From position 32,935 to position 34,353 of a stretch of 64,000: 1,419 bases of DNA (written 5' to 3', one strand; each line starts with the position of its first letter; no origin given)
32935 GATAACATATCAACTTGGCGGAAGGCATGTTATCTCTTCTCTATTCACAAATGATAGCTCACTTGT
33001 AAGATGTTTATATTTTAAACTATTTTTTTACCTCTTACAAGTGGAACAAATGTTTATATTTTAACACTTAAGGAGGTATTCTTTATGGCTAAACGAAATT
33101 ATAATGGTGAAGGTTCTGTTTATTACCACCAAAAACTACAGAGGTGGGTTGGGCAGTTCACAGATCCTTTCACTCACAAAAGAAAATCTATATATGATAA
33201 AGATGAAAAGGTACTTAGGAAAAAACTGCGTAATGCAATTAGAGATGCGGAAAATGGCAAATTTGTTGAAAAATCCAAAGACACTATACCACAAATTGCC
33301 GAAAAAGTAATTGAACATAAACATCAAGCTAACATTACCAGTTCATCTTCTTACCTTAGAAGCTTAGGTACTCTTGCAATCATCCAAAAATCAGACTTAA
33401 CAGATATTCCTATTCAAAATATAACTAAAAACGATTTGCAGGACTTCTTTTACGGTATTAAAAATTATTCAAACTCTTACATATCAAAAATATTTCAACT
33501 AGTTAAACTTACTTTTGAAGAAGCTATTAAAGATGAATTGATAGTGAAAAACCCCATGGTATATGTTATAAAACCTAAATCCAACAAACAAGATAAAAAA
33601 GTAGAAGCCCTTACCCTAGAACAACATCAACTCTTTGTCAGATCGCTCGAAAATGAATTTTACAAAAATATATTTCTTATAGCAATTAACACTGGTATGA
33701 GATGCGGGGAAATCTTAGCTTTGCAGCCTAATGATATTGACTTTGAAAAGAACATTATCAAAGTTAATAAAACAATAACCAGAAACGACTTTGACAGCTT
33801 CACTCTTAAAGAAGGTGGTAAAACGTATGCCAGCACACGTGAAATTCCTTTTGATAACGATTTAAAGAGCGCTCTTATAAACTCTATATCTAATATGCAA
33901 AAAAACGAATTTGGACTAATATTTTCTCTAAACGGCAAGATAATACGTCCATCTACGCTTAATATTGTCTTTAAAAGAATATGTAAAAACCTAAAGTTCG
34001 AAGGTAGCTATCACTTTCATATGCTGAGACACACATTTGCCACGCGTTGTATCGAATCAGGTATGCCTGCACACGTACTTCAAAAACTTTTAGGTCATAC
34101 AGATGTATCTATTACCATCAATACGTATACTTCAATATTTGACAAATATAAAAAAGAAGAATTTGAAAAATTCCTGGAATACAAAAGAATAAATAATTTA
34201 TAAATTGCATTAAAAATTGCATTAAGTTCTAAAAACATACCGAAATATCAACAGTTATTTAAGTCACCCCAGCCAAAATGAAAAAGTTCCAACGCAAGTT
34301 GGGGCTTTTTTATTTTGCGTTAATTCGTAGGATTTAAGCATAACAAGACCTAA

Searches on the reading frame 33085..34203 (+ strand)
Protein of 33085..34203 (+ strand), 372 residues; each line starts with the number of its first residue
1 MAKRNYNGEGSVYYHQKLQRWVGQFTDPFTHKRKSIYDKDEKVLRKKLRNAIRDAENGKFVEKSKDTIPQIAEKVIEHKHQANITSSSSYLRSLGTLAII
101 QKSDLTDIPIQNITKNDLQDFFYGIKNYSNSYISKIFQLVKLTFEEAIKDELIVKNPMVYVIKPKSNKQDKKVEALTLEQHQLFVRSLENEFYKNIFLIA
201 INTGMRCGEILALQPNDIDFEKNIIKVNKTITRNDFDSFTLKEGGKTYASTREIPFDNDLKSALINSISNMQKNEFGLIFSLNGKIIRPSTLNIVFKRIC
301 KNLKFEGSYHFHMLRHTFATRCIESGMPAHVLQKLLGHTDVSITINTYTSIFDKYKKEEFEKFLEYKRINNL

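Call 68: search_protein_families(library=pfam, proteins=[window:33085-34203:+], max_evalue=0.001)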
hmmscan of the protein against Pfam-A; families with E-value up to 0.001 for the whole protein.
window:33085-34203:+ (372 aa): 2 families
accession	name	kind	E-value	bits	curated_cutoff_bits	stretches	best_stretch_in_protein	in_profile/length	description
PF00589.27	Phage_integrase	-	2e-29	103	27.1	1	191-351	22-168/172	Phage integrase family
PF13102.12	Phage_int_SAM_5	-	1.2e-05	26.1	22.3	1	71-157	5-92/98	Phage integrase SAM-like domain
